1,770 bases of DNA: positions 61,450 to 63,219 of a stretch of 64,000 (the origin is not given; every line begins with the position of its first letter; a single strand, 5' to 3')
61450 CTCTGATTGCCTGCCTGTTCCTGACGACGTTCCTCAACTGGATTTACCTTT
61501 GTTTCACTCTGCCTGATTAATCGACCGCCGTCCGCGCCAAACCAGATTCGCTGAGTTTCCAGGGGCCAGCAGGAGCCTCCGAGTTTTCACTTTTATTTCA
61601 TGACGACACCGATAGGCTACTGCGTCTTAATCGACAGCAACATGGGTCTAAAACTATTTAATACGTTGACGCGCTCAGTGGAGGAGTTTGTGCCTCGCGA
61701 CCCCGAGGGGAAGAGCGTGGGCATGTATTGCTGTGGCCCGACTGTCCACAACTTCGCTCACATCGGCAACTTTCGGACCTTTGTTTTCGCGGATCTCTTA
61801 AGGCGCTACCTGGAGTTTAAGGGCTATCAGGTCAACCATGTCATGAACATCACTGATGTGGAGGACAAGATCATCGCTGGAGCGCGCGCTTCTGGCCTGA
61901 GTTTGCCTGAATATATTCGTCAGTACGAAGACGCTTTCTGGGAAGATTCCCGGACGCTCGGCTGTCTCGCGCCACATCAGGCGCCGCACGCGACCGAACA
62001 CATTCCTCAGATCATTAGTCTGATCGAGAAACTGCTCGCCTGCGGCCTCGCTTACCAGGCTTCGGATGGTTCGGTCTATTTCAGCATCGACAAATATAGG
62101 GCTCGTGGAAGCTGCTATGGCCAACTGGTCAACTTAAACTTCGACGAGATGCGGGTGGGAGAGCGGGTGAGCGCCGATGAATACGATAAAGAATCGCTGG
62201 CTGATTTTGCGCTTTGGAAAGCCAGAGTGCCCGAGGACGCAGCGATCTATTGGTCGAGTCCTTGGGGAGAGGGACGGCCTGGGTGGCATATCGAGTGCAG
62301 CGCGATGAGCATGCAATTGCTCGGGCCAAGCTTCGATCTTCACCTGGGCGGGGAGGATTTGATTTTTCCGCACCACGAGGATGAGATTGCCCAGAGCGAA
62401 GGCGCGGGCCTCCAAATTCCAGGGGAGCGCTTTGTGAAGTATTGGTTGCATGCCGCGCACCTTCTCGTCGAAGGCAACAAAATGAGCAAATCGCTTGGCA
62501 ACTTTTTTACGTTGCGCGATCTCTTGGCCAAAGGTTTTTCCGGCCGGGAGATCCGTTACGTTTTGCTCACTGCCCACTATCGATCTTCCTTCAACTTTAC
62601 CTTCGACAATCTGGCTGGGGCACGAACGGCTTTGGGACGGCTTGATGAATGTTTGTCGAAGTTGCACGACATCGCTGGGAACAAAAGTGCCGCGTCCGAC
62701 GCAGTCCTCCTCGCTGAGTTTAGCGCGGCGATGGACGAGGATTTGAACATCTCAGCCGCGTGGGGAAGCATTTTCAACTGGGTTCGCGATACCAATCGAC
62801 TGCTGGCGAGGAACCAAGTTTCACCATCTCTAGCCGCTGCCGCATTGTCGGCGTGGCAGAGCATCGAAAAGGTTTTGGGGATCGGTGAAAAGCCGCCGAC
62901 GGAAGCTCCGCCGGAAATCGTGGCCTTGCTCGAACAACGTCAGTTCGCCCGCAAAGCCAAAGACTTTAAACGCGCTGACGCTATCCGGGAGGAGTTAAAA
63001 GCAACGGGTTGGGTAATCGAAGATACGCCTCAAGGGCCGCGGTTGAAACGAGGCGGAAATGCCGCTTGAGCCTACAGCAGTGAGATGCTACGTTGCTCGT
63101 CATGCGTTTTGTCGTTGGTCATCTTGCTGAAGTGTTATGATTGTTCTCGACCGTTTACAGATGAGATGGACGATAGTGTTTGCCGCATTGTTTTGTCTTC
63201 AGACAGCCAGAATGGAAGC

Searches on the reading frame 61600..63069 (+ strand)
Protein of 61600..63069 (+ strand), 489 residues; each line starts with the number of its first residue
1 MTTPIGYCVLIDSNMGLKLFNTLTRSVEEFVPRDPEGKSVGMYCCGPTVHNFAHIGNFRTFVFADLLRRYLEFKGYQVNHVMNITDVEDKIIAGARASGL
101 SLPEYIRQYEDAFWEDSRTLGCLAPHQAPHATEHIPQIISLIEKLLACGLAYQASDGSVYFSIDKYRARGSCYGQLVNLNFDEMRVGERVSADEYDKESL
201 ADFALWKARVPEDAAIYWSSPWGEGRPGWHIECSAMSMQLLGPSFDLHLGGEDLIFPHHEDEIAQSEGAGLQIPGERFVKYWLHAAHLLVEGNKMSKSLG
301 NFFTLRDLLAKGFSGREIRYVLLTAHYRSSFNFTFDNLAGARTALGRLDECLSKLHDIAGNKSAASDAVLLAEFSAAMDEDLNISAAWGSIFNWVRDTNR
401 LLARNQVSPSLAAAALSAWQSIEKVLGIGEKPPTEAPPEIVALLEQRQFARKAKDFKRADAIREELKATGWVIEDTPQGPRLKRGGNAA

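Call 44: search_protein_families(library=pfam, proteins=[window:61600-63069:+], max_evalue=0.00001)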
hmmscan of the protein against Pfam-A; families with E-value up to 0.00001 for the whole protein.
window:61600-63069:+ (489 aa): 4 families
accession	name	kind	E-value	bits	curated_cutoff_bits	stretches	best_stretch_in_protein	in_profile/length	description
PF01406.26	tRNA-synt_1e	-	5.5e-104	348.2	27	1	37-341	7-299/301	tRNA synthetases class I (C) catalytic domain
PF09334.17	tRNA-synt_1g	-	7.7e-10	38.5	20.1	0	49-121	10-82/391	tRNA synthetases class I (M)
PF23493.1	CysS_C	-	4.2e-09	36.8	23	1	435-478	3-46/51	Cysteinyl-tRNA ligase anticodon binding domain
PF09190.17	DALR_2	-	4.4e-08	34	22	1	373-428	1-55/57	DALR domain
